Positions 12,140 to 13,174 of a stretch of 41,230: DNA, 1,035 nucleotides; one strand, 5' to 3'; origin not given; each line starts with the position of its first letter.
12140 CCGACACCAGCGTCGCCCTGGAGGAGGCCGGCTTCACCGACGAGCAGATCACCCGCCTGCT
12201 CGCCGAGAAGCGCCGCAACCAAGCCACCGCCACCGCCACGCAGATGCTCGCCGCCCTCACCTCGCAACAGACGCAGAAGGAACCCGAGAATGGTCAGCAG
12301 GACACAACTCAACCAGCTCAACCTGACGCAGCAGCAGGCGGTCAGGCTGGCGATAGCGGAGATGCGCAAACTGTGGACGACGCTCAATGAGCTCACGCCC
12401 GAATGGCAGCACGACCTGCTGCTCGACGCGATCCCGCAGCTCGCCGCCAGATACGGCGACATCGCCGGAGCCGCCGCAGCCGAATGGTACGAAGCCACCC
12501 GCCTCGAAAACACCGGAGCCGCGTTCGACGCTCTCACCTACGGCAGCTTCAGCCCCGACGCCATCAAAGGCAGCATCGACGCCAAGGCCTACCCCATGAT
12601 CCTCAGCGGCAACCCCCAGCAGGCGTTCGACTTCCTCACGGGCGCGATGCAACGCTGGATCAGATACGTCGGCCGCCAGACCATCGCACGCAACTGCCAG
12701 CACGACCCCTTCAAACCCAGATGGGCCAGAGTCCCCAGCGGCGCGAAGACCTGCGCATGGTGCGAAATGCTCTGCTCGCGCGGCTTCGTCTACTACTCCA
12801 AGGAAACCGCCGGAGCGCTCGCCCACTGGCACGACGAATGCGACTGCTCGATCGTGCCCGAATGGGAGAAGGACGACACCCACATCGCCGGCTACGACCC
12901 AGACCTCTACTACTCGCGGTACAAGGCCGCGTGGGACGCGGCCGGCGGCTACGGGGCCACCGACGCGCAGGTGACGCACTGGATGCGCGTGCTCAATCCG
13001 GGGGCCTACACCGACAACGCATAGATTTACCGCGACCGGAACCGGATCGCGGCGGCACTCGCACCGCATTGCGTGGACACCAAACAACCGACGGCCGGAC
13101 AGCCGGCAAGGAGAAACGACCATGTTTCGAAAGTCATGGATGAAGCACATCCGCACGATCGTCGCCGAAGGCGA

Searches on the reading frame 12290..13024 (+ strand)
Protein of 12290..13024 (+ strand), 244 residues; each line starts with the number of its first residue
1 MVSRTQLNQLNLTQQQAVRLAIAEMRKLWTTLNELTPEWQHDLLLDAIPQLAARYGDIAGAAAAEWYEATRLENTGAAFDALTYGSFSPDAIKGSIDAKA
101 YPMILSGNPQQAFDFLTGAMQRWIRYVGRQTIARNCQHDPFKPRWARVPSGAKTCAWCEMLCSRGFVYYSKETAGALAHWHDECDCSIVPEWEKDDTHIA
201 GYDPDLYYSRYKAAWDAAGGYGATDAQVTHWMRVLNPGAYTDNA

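Call 7: search_protein_families(library=pfam, proteins=[window:12290-13024:+], max_evalue=1)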
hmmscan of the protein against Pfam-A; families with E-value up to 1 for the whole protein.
window:12290-13024:+ (244 aa): 3 families
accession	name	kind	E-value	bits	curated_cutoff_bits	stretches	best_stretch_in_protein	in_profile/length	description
PF25310.1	VG15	-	2.9e-64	217.6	26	1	1-214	1-212/212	VG15 protein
PF18824.6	LPD11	-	0.12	12.9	27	1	17-39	33-56/69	Large polyvalent protein-associated domain 11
PF21533.2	EHMT1-2_CRR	-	0.15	12.8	27.5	1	153-187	47-81/94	Histone-lysine N-methyltransferase EHMT1/EHMT2, Cys-rich region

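Call 8: search_protein_families(library=phrogs, proteins=[window:12290-13024:+], max_evalue=0.01)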
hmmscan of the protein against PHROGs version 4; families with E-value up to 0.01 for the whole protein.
window:12290-13024:+ (244 aa): 4 families
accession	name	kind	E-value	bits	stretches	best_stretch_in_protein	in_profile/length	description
phrog_193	-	head and packaging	1.3e-49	171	1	1-238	20-280/449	head maturation protease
phrog_13257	-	head and packaging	1.4e-42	147.3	1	40-219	45-217/405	head maturation protease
phrog_1752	-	head and packaging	3.3e-16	60.3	1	20-233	18-236/828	head maturation protease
phrog_34915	-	unknown function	6.3e-10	39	1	144-199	198-259/515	-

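Call 23: search_protein_families(library=ncbifam, proteins=[window:12290-13024:+], max_evalue=0.01)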
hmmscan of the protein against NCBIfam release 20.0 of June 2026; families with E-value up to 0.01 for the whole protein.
window:12290-13024:+ (244 aa): 0 families
